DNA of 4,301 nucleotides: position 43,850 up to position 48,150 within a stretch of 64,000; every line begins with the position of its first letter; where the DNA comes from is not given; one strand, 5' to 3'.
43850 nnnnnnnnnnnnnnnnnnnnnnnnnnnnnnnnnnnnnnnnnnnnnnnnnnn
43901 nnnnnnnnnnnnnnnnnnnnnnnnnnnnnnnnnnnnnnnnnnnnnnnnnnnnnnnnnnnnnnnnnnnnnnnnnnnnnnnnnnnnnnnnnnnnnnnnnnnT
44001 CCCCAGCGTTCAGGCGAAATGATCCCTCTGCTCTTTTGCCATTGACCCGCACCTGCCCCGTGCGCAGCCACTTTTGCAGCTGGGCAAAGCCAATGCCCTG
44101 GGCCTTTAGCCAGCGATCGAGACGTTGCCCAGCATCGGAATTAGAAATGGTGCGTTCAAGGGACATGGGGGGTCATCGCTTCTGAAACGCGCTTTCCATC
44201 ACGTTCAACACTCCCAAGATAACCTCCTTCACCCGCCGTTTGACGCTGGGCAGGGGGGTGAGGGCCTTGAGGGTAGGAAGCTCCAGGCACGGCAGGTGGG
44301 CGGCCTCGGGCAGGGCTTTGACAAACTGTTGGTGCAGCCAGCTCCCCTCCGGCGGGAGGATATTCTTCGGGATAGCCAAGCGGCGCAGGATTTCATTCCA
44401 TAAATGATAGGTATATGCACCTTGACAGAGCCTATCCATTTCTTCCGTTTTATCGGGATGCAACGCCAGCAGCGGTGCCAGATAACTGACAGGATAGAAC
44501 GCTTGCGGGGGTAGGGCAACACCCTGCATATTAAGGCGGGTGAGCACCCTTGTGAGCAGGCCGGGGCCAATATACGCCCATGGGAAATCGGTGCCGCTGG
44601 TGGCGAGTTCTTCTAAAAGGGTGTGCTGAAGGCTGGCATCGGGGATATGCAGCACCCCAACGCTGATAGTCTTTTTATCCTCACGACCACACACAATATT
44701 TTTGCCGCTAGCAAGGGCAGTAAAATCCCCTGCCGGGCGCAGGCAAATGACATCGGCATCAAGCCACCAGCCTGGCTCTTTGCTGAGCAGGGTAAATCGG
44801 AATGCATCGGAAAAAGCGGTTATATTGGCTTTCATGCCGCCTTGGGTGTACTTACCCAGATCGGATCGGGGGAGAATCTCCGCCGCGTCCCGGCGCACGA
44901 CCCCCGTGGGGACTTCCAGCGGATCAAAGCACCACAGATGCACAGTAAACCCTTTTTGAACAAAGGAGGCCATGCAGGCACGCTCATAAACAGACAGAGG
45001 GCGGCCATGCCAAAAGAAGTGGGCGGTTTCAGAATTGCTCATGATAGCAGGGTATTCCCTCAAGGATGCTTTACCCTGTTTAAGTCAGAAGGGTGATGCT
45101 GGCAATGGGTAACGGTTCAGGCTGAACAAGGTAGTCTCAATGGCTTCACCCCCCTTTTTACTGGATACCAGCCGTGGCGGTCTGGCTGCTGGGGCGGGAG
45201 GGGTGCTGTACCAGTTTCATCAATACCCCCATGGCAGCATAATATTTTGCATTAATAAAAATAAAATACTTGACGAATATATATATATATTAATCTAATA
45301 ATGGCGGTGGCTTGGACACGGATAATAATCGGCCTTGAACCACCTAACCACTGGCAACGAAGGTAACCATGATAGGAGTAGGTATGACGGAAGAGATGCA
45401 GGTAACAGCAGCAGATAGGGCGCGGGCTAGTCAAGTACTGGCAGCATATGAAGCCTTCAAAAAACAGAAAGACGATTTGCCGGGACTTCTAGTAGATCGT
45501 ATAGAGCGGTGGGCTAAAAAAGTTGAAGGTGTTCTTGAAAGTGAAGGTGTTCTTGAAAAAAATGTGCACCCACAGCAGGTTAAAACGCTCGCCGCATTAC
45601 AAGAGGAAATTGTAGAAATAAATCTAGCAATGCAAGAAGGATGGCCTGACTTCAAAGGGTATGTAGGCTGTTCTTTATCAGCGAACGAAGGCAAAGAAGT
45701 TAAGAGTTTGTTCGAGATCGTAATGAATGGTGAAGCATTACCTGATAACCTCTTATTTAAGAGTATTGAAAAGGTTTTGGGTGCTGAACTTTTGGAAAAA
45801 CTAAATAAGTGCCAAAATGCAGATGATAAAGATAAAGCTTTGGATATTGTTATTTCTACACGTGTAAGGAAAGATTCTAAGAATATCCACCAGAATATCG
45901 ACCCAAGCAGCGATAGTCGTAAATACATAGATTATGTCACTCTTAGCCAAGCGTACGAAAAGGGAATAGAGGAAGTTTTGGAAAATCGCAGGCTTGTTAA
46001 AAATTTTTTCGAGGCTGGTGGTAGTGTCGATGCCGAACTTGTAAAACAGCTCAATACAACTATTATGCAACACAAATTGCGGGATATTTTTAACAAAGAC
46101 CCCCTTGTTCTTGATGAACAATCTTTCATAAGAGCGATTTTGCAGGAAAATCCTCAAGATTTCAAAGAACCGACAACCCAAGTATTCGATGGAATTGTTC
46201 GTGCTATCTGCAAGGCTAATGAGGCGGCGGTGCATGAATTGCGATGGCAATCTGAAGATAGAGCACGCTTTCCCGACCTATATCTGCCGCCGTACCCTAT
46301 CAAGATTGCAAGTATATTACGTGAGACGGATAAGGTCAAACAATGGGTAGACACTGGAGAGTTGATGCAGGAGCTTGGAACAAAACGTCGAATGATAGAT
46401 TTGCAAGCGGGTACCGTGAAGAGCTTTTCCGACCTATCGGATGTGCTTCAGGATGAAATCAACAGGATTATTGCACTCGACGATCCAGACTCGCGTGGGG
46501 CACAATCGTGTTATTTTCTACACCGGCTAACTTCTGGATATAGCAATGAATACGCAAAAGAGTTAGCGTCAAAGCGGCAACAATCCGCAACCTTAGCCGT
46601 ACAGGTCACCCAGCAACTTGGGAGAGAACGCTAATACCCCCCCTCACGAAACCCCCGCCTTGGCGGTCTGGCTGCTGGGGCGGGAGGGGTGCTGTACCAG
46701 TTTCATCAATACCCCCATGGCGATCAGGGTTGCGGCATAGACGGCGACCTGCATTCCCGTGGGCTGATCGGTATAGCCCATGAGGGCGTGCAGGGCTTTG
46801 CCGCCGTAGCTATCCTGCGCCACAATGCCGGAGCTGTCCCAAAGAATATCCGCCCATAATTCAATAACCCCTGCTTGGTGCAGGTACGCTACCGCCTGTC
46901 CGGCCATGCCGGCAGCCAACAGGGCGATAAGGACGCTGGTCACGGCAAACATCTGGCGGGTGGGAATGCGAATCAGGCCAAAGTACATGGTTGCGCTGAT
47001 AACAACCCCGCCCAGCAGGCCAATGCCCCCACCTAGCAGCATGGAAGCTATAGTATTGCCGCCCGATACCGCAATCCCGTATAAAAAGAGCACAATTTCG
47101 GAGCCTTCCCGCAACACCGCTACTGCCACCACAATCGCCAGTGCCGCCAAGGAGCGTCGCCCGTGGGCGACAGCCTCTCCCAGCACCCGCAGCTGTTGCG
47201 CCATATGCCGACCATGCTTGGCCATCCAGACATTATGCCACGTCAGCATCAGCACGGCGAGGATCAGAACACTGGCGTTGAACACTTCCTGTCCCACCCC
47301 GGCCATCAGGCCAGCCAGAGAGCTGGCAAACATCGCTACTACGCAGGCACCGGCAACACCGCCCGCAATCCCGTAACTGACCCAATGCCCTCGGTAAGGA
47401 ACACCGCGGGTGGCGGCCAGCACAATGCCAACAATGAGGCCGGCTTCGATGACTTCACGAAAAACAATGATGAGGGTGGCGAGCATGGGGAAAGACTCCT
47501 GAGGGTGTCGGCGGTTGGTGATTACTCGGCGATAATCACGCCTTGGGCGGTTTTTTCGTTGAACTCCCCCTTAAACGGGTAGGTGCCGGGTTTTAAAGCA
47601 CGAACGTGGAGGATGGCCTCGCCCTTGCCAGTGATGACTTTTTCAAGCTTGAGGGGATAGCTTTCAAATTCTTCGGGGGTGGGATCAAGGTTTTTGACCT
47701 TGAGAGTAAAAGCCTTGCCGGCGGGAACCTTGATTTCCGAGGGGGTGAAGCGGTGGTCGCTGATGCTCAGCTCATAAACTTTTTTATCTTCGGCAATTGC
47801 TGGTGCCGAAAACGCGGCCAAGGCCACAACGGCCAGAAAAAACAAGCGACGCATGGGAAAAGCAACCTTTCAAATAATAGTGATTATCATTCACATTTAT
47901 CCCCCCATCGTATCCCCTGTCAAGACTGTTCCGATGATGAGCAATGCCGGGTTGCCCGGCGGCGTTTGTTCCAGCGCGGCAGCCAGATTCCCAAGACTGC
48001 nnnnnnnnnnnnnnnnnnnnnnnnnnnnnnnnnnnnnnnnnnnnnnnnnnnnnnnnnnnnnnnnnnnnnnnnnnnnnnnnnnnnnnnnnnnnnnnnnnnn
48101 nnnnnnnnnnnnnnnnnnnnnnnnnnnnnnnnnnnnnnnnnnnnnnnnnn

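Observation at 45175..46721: Perfect 61-bp direct repeats bracket a 1.5-kb low-GC insertion at the 3' end of the FTR1 iron-permease gene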

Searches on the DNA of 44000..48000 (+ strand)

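Call 38: search_rna_families(source=window, start=44000, end=48000, threshold=evalue, max_evalue=1)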
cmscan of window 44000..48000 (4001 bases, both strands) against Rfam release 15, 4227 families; matches with E-value up to 1: 0.
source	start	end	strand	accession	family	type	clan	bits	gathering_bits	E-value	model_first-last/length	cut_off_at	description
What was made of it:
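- Tried and rejected: Rfam gave no hit (call 38).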

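Call 63: search_dna_similar(query=window:45100-46800:+, collection=plasmids, mode=distant, max_evalue=0.001, max_rows=10)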
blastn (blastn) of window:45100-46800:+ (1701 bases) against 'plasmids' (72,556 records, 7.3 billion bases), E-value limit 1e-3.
No match.
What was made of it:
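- Tried and rejected: The whole unit found nothing in plasmids (call 63).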
